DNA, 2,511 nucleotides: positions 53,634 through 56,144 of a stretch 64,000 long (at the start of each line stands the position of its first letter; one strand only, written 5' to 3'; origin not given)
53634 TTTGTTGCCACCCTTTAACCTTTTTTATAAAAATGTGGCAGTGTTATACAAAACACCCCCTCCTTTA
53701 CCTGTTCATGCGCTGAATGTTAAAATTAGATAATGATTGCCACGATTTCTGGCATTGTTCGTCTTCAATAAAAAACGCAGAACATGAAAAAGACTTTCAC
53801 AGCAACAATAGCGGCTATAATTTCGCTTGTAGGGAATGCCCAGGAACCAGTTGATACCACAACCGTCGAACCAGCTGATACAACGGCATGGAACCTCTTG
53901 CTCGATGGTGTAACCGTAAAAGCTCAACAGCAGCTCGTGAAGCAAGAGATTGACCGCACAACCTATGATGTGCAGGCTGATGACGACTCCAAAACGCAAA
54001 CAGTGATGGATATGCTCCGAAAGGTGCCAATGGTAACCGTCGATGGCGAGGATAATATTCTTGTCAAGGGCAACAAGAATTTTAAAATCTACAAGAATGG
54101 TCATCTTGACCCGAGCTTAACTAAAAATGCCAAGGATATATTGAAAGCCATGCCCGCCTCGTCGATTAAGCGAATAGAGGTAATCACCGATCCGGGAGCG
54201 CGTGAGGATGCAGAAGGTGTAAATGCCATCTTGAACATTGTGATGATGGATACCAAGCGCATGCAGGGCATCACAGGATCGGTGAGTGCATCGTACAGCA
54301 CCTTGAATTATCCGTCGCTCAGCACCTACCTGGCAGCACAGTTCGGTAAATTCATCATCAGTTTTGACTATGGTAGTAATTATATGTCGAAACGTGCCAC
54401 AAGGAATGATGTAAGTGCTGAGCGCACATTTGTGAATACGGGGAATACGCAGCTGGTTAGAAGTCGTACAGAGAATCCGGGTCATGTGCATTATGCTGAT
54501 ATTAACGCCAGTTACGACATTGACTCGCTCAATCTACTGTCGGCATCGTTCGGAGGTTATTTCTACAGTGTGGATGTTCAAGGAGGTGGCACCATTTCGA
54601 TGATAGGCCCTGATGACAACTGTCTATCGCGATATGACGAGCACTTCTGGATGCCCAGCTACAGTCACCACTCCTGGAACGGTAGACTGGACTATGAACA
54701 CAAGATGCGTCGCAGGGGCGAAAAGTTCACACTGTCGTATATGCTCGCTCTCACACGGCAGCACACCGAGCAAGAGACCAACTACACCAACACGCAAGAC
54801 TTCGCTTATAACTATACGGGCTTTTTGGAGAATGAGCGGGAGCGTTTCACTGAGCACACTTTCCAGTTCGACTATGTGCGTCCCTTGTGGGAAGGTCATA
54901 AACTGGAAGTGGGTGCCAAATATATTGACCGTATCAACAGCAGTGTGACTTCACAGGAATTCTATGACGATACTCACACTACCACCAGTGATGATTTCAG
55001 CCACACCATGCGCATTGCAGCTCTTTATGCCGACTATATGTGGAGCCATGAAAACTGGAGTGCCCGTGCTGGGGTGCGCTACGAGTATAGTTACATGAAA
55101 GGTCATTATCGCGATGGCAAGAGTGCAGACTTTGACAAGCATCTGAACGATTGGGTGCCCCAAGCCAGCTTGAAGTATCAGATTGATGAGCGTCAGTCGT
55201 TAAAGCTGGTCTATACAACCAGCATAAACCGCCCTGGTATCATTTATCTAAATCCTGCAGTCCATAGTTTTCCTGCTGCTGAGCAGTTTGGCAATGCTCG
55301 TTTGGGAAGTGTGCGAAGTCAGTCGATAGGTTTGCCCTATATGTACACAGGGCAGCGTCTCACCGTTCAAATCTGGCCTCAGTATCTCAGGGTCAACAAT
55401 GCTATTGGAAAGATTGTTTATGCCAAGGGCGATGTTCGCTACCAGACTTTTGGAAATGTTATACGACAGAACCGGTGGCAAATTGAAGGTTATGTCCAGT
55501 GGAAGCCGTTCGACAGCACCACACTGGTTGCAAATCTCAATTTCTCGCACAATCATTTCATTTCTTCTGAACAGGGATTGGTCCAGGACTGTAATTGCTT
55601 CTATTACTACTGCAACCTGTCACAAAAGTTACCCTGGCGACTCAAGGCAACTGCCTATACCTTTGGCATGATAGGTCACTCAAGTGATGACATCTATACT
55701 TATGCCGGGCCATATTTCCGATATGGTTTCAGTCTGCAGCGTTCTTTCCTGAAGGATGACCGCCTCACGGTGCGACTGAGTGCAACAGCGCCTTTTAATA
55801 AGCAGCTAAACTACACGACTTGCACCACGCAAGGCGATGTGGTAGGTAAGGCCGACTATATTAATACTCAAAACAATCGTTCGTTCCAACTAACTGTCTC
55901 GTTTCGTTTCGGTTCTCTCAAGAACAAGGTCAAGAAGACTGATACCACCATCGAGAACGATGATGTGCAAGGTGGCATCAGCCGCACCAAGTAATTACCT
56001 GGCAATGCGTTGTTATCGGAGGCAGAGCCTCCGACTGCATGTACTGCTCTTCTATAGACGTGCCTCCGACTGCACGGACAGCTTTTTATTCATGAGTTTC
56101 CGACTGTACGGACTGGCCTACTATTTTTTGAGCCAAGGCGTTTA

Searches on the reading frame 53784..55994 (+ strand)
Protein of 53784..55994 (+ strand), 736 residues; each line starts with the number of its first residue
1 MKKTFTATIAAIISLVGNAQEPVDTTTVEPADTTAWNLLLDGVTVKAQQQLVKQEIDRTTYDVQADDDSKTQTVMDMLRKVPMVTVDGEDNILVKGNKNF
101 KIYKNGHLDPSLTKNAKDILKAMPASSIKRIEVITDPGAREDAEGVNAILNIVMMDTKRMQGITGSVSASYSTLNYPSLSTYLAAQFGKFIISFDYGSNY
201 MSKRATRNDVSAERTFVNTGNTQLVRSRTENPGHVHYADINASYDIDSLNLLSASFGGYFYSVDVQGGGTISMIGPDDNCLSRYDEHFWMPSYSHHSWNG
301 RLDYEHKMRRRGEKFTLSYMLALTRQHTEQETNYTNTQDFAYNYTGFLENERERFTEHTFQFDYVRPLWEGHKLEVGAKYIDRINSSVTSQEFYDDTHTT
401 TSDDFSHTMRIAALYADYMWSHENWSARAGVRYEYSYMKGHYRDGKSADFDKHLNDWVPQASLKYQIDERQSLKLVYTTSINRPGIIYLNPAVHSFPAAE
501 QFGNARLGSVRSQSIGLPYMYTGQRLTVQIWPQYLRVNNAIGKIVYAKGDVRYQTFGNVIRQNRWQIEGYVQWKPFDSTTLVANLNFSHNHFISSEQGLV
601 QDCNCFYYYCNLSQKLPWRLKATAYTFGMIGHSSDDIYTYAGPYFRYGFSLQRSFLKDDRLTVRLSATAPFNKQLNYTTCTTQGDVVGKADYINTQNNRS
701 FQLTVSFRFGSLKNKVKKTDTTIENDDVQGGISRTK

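Call 81: search_protein_families(library=pfam, proteins=[window:53784-55994:+], max_evalue=0.00001)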
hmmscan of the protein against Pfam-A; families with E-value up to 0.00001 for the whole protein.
window:53784-55994:+ (736 aa): 2 families
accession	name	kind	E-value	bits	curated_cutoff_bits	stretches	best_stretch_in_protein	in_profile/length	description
PF14905.12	OMP_b-brl_3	-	4e-63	214.3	27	1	306-707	1-408/408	Outer membrane protein beta-barrel family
PF00593.30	TonB_dep_Rec_b-barrel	-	7.2e-12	46.3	27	1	252-586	15-346/436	TonB dependent receptor-like, beta-barrel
